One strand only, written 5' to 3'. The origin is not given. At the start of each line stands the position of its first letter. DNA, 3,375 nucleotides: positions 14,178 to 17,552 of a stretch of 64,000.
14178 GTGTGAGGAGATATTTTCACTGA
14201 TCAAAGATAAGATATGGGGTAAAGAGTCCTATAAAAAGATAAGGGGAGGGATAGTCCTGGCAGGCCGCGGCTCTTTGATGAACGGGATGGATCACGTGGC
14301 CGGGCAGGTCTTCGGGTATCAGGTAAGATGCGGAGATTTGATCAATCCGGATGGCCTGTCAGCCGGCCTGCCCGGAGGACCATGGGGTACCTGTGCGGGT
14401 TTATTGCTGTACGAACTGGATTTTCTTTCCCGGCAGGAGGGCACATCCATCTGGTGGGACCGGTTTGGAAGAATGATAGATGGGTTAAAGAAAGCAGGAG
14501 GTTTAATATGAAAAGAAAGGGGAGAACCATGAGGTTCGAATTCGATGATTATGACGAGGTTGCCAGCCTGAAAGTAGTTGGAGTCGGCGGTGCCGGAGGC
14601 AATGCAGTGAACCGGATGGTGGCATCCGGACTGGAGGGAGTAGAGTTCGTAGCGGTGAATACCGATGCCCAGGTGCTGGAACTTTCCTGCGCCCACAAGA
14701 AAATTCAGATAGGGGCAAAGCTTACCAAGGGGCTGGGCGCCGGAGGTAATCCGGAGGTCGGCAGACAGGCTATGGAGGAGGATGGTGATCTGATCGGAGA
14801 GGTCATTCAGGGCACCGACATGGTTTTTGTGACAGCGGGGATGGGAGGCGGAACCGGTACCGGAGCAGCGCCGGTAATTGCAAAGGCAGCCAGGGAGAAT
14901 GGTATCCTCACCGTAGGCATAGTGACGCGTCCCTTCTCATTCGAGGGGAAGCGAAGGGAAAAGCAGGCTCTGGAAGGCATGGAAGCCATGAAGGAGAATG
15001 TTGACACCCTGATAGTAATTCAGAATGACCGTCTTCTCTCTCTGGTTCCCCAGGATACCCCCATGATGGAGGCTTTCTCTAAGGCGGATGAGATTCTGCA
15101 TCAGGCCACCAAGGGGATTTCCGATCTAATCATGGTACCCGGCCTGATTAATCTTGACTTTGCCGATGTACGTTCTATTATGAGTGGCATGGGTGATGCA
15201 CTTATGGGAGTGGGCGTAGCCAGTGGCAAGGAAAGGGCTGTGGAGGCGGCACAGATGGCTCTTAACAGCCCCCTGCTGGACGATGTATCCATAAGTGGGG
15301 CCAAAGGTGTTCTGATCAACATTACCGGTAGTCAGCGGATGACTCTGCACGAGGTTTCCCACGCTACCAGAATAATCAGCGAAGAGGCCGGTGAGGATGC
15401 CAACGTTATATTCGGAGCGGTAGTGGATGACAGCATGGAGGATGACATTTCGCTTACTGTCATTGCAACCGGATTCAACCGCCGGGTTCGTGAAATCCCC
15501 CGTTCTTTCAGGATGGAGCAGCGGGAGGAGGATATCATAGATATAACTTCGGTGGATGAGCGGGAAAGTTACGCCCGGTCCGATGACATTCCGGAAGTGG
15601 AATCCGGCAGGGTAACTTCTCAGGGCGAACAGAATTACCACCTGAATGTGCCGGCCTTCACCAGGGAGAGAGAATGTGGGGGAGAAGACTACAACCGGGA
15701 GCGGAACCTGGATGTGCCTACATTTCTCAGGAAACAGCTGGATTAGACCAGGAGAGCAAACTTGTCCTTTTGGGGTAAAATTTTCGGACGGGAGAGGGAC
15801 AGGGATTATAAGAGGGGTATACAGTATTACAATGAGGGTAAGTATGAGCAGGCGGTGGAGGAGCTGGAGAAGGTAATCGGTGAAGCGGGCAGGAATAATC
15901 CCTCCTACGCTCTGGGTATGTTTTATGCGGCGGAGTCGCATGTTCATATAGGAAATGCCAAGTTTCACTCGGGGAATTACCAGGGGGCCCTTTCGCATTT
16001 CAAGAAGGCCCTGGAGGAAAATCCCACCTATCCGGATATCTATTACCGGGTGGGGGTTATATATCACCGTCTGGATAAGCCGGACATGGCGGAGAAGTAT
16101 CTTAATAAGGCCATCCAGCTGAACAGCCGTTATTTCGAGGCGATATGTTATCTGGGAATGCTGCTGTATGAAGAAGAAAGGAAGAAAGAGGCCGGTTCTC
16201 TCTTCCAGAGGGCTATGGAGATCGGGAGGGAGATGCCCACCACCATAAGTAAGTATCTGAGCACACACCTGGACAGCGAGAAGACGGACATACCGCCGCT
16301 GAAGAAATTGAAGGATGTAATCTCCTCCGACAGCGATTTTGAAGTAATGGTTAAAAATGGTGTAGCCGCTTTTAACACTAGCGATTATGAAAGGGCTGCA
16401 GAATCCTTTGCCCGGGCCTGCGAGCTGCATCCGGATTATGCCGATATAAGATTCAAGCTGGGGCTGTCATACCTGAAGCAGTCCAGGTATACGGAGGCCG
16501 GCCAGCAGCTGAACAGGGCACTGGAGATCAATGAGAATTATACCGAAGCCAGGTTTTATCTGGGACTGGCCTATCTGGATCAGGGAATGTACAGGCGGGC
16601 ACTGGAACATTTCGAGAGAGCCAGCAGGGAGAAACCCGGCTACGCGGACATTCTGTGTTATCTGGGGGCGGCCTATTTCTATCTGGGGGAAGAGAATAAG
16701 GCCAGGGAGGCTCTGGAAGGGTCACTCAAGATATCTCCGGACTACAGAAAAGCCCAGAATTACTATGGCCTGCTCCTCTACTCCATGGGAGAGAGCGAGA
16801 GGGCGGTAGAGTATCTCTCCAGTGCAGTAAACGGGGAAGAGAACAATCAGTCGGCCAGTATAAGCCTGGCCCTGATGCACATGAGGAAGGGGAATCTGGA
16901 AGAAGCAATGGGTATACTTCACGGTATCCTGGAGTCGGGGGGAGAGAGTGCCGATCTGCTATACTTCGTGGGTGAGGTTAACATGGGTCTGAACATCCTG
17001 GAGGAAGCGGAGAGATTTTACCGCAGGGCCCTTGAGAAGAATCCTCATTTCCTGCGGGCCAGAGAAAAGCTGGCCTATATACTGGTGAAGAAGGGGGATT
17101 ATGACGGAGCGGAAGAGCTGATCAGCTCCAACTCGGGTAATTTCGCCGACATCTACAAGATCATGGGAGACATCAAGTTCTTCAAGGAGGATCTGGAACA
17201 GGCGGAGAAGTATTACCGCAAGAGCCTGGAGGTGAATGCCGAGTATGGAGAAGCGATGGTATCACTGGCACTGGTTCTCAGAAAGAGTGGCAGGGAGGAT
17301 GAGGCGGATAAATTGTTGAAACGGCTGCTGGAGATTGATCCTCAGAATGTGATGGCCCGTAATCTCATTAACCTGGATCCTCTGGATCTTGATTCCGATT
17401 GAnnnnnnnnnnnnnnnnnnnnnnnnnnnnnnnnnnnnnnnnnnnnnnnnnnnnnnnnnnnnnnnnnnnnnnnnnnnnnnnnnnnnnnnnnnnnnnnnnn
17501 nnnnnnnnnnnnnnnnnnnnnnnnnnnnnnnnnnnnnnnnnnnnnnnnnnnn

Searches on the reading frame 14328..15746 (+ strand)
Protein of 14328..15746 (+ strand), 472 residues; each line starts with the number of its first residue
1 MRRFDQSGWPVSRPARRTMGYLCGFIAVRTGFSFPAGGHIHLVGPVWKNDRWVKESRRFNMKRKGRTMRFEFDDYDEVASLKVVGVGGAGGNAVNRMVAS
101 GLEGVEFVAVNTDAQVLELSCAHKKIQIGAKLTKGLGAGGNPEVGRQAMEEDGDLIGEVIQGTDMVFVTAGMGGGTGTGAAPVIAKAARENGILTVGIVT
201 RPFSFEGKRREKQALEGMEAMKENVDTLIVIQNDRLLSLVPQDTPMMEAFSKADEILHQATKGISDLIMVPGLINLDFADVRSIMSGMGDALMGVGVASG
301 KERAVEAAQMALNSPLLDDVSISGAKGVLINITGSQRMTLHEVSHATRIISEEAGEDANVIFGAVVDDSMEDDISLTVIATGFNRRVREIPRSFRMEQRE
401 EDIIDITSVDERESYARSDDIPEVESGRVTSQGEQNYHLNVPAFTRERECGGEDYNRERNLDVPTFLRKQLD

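Call 78: search_protein_families(library=pfam, proteins=[window:14328-15746:+], max_evalue=1e-8)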
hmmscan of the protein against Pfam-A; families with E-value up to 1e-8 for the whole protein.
window:14328-15746:+ (472 aa): 2 families
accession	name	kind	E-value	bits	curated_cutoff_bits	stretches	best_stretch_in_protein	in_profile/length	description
PF00091.31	Tubulin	-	2.1e-51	175.4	33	1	81-239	2-188/190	Tubulin/FtsZ family, GTPase domain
PF12327.13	FtsZ_C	-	8.6e-33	113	27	1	289-383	1-94/95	FtsZ family, C-terminal domain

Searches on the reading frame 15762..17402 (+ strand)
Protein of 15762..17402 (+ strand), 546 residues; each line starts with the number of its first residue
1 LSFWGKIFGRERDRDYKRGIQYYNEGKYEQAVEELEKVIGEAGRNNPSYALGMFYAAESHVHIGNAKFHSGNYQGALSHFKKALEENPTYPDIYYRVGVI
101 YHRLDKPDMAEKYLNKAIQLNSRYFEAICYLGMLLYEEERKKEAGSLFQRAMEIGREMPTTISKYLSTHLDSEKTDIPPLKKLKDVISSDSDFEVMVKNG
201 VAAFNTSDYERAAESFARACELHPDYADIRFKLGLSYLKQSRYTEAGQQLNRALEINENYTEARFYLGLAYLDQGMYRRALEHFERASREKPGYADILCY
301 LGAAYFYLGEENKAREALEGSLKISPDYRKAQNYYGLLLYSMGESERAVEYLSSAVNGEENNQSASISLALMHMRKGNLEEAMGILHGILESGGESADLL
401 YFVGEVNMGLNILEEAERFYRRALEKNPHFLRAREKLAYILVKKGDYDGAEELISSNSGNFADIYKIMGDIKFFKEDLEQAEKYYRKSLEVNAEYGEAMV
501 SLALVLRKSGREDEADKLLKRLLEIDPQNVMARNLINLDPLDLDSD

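Call 78: search_protein_families(library=pfam, proteins=[window:15762-17402:+], max_evalue=1e-8)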
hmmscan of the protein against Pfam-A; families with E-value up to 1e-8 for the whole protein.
window:15762-17402:+ (546 aa): 25 families
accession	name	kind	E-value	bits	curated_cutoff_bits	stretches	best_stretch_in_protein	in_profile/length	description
PF07719.23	TPR_2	-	1e-60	197.3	27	0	57-90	1-34/34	Tetratricopeptide repeat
PF00515.34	TPR_1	-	1.1e-55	183.7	27.8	0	91-123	1-33/34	Tetratricopeptide repeat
PF14559.12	TPR_19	-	2.7e-49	165.8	25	0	69-117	3-51/68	Tetratricopeptide repeat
PF13432.12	TPR_16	-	1.2e-48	163.5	32.7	1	200-257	4-61/65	Tetratricopeptide repeat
PF13181.12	TPR_8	-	7.1e-43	141.6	25.7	0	92-122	2-32/34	Tetratricopeptide repeat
PF13414.12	TPR_11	-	6.8e-40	134.9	26.8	1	64-104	1-41/42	TPR repeat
PF13431.12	TPR_17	-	5.5e-37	123.4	24.4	0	80-111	2-33/34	Tetratricopeptide repeat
PF13428.12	TPR_14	-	1.7e-36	121.4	23.5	0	262-303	2-43/44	Tetratricopeptide repeat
PF13424.12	TPR_12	-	3.9e-36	123.5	30.1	0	56-120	2-74/77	Tetratricopeptide repeat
PF13174.12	TPR_6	-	1.2e-27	95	26.3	0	262-287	1-26/33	Tetratricopeptide repeat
PF23914.1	TPR_CcmH_CycH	-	5.5e-26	91.7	42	0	300-390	55-148/158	Cytochrome c-type biogenesis protein H TPR domain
PF12895.13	ANAPC3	-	3.6e-23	82.1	27.2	0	252-320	14-81/82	Anaphase-promoting complex, cyclosome, subunit 3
PF13176.12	TPR_7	-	1.4e-19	68.9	27.9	0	498-528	1-31/36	Tetratricopeptide repeat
PF13374.12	TPR_10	-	5.7e-18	64.7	27.5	0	498-525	4-31/42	Tetratricopeptide repeat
PF25062.1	ARM_TT21_N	-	4.3e-16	59.8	40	0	229-389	29-194/222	Tetratricopeptide repeat protein 21 N-terminal ARM repeat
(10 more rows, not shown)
